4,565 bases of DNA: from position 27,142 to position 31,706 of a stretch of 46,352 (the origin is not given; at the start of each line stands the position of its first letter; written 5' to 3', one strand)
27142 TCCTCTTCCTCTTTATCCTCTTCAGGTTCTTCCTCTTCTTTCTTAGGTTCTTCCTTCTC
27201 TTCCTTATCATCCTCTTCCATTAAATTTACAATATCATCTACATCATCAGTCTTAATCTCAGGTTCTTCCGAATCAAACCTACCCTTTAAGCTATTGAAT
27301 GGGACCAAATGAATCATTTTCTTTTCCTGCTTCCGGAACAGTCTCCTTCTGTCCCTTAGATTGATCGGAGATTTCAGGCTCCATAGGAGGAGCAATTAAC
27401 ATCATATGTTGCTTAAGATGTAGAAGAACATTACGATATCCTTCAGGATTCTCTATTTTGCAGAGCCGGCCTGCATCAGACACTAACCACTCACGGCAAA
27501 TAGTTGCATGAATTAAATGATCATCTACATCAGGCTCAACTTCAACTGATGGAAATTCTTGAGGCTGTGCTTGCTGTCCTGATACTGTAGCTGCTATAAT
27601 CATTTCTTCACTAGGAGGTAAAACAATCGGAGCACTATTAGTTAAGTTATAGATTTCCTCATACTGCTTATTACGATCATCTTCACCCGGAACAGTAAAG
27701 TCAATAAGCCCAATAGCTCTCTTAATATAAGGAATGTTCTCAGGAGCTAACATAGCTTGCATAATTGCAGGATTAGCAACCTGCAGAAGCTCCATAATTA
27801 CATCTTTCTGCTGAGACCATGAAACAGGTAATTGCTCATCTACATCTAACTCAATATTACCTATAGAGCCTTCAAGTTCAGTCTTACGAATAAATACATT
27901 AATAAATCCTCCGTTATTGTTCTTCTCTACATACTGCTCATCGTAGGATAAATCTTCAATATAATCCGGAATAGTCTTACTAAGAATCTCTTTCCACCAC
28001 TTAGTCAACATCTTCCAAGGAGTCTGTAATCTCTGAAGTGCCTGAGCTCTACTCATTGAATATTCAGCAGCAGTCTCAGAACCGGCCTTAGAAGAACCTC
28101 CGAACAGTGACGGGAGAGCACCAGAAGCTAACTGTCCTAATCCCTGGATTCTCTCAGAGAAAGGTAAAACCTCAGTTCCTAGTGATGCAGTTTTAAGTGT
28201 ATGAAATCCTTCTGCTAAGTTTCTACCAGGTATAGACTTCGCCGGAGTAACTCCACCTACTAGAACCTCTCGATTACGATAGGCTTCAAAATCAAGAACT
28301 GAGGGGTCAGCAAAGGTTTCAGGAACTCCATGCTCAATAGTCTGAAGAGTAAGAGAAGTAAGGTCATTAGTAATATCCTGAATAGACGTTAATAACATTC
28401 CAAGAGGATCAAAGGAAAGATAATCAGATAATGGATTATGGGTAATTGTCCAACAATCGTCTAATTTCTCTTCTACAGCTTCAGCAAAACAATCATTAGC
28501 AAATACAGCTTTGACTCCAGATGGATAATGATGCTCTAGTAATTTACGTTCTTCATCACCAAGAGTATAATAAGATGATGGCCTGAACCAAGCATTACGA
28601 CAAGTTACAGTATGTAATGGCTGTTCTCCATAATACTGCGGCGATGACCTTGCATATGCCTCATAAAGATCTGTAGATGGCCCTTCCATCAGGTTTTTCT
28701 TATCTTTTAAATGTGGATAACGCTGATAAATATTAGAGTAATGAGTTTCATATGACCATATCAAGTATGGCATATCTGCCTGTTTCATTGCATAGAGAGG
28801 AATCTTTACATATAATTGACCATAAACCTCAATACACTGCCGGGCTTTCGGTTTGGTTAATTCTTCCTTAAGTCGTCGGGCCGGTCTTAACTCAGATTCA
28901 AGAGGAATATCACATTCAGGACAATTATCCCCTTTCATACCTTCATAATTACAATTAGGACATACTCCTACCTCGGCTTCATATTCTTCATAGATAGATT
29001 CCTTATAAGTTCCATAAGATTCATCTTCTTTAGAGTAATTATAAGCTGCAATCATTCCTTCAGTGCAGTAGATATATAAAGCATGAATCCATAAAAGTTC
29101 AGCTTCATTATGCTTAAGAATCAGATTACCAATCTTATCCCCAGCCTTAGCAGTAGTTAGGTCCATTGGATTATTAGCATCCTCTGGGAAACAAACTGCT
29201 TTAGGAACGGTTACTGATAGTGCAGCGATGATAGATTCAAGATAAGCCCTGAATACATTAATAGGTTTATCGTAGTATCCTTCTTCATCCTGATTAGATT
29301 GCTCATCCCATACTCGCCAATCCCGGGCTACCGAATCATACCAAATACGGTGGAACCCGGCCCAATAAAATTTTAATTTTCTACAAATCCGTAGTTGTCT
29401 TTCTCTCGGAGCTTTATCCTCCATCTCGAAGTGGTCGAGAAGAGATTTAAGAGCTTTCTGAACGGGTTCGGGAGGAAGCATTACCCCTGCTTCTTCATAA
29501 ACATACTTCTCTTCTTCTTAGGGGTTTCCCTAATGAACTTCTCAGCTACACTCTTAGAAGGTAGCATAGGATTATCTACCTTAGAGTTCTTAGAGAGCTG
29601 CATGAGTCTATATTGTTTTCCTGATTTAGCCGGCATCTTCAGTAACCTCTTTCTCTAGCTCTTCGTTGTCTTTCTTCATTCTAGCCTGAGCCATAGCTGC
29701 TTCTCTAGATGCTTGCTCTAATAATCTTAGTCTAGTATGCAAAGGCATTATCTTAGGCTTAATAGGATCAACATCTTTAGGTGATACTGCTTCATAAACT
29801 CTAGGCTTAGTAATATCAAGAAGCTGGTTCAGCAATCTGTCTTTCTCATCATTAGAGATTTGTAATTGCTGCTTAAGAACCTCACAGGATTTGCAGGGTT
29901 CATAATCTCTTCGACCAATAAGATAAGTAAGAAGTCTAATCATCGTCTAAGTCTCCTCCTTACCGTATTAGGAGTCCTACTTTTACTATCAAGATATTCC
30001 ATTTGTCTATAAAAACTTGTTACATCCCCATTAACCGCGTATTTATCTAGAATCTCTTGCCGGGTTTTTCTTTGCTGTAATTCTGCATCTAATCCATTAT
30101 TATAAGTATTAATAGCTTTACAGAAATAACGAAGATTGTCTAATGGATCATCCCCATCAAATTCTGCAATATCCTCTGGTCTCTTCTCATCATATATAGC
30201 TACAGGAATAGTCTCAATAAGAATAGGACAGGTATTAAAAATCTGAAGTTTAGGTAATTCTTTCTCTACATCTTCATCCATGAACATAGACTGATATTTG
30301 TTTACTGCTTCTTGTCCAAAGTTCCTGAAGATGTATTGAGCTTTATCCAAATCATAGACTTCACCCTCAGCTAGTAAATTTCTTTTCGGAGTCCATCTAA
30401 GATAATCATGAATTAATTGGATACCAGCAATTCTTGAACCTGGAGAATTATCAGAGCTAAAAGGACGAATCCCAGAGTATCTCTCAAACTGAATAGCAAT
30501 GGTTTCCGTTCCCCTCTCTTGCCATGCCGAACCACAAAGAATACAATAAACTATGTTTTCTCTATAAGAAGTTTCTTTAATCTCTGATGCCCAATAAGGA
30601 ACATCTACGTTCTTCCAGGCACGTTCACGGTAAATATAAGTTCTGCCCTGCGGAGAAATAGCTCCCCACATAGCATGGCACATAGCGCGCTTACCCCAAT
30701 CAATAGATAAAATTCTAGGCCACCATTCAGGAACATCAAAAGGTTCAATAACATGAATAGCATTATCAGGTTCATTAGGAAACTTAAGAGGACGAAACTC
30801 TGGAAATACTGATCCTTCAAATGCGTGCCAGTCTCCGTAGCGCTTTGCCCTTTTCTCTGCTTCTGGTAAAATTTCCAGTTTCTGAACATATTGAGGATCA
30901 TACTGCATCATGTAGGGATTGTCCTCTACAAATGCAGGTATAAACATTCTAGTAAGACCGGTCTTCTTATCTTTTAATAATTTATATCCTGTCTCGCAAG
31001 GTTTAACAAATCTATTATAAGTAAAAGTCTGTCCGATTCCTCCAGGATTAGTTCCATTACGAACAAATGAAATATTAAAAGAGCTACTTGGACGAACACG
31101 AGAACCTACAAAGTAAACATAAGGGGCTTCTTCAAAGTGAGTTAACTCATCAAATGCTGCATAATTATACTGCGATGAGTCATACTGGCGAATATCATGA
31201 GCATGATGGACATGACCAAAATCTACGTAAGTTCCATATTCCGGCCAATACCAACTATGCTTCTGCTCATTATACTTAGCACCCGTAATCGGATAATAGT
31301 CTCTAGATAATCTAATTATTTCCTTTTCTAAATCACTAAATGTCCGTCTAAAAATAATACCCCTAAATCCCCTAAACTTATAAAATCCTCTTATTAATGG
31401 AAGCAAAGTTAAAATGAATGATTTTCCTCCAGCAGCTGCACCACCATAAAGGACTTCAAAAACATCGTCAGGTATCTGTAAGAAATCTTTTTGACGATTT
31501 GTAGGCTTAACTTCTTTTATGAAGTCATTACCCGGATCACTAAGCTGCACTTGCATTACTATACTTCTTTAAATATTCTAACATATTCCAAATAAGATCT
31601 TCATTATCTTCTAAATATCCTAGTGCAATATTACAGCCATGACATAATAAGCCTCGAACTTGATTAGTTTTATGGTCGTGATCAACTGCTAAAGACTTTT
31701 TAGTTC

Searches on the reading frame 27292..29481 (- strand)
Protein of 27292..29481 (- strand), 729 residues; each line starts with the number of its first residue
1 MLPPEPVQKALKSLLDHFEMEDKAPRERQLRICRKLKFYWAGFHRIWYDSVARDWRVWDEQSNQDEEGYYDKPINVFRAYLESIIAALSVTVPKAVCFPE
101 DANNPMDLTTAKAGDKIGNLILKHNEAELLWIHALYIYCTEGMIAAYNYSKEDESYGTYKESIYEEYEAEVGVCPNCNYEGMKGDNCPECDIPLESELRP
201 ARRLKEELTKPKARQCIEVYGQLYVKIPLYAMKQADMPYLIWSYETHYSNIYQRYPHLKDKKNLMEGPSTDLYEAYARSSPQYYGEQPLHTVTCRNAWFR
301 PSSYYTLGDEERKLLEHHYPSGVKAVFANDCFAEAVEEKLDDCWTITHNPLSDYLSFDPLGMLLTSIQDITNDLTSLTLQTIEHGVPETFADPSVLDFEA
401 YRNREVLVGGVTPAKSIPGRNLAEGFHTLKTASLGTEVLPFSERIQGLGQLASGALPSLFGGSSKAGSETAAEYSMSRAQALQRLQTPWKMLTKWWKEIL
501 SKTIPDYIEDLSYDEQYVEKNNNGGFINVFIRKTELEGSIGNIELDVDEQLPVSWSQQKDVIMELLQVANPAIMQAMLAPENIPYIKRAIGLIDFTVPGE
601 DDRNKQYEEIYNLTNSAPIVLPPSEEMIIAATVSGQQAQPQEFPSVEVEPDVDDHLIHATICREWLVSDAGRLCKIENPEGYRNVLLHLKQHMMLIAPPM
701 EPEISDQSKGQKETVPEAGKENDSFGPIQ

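Call 53: search_protein_families(library=phrogs, proteins=[window:27292-29481:-], max_evalue=0.001)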
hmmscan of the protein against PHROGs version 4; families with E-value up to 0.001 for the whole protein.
window:27292-29481:- (729 aa): 0 families

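Call 77: search_protein_families(library=pfam, proteins=[window:27292-29481:-], max_evalue=0.01)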
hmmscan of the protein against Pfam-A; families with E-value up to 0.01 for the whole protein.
window:27292-29481:- (729 aa): 0 families

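Call 105: search_dna_similar(query=window:27292-29481:-, collection=phages, mode=protein, max_rows=10)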
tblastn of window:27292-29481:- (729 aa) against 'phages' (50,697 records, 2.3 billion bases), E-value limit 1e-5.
No match.

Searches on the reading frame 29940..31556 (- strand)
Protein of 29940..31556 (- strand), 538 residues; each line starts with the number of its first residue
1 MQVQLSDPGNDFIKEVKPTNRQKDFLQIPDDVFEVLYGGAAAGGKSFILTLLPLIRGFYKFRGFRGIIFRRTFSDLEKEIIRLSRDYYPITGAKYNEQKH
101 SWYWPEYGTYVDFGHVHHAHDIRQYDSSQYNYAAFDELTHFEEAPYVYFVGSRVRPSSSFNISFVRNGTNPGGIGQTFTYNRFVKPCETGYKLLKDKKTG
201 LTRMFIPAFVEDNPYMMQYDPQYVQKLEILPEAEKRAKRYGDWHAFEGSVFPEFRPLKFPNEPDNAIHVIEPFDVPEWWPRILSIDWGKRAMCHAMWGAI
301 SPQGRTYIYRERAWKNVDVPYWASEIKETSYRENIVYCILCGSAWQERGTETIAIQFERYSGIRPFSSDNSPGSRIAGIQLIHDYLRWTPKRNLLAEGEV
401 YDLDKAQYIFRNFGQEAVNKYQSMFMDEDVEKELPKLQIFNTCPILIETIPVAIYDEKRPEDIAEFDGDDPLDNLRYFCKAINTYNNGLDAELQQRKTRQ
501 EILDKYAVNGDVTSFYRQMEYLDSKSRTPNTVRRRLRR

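Call 7: search_protein_families(library=pfam, proteins=[window:29940-31556:-], max_evalue=0.01)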
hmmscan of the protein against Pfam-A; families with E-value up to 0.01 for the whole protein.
window:29940-31556:- (538 aa): 1 family
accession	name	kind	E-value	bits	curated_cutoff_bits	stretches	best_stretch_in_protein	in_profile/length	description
PF17289.8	Terminase_6C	-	0.00098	19.6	22.6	1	284-339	2-59/155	Terminase RNaseH-like domain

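Call 12: search_dna_similar(query=window:29940-31556:-, collection=phages, mode=protein, max_rows=15)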
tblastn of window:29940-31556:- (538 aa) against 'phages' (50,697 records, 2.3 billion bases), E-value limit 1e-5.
Records with a match: 465; places in all: 465; records where one place covers at least 80% of the query: 242.
Best place of each record, by identity: <60% 465.
By first word of the organism name: Pseudomonas 100; Arthrobacter 75; Salmonella 48; Xanthomonas 29; Achromobacter 27; Stenotrophomonas 24; Acinetobacter 14; Escherichia 13; Streptomyces 13; Bacteriophage 12; and 37 more.
By host as written in the record: Arthrobacter sp. ATCC 21022 57; - 43; Pseudomonas aeruginosa 36; Pseudomonas aeruginosa PAO1 29; Salmonella enterica subsp. enterica serovar Enteritidis PT1 14; Stenotrophomonas maltophilia 12; Achromobacter sp. 11; Bordetella bronchiseptica ATCC 10580 9; and 125 more.
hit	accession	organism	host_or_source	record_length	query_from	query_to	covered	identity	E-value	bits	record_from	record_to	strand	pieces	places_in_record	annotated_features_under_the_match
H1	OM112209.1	Bacillus phage PK1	Bacillus sp. (in: Bacteria)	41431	17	477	86%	33.4%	6e-45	176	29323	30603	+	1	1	terminase large subunit protein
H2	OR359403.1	Aeromonas phage 1233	Aeromonas sp.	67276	9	487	89%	32.1%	3e-46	180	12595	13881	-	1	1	terminase large subunit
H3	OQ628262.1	Aeromonas phage vB_AsaP_MQM1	Aeromonas salmonicida subsp. salmonicida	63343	9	487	89%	30.9%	2e-42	168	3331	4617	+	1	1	terminase large subunit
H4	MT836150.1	Bacteriophage sp.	human fecal samples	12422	17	481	86%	31.2%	6e-46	179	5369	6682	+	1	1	record has no annotation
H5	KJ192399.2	Vibrio phage CHOED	Vibrio anguillarum PF4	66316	17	500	90%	29.2%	6e-35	146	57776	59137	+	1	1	terminase-like family protein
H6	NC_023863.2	Vibrio phage CHOED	Vibrio anguillarum PF4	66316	17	500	90%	29.2%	6e-35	146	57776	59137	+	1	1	terminase large subunit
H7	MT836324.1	Bacteriophage sp.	human fecal samples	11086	17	477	86%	30.6%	8e-41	163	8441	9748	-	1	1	record has no annotation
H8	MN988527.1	Rhizobium phage RHph_N3_19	Rhizobium phaseoli N3_19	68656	2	490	91%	28.7%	9e-36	148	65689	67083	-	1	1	terminase large subunit protein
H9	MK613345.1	Roseobacter phage CRP-3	Rhodobacteraceae bacterium FZCC0040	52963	22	488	87%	29.8%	3e-42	168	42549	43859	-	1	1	terminase large subunit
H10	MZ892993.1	Pelagibacter phage HTVC033P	Candidatus Pelagibacter sp. HTCC1062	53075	34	485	84%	30.7%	7e-50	191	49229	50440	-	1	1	terminase large subunit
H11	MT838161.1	Bacteriophage sp.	human fecal samples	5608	17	477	86%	30.1%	6e-41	164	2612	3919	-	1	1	record has no annotation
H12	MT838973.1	Bacteriophage sp.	human fecal samples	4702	17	477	86%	30.0%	3e-40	161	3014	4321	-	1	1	record has no annotation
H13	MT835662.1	Bacteriophage sp.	human fecal samples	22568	18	477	86%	30.0%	1e-37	154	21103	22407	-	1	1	record has no annotation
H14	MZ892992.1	Roseobacter phage CRP-738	Rhodobacteraceae bacterium FZCC0089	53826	22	477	85%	29.9%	6e-43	170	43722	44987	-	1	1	terminase large subunit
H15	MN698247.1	Pelagibacter phage HTVC115P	Candidatus Pelagibacter sp. HTCC7211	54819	11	479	87%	29.0%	1e-41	166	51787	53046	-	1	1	terminase large subunit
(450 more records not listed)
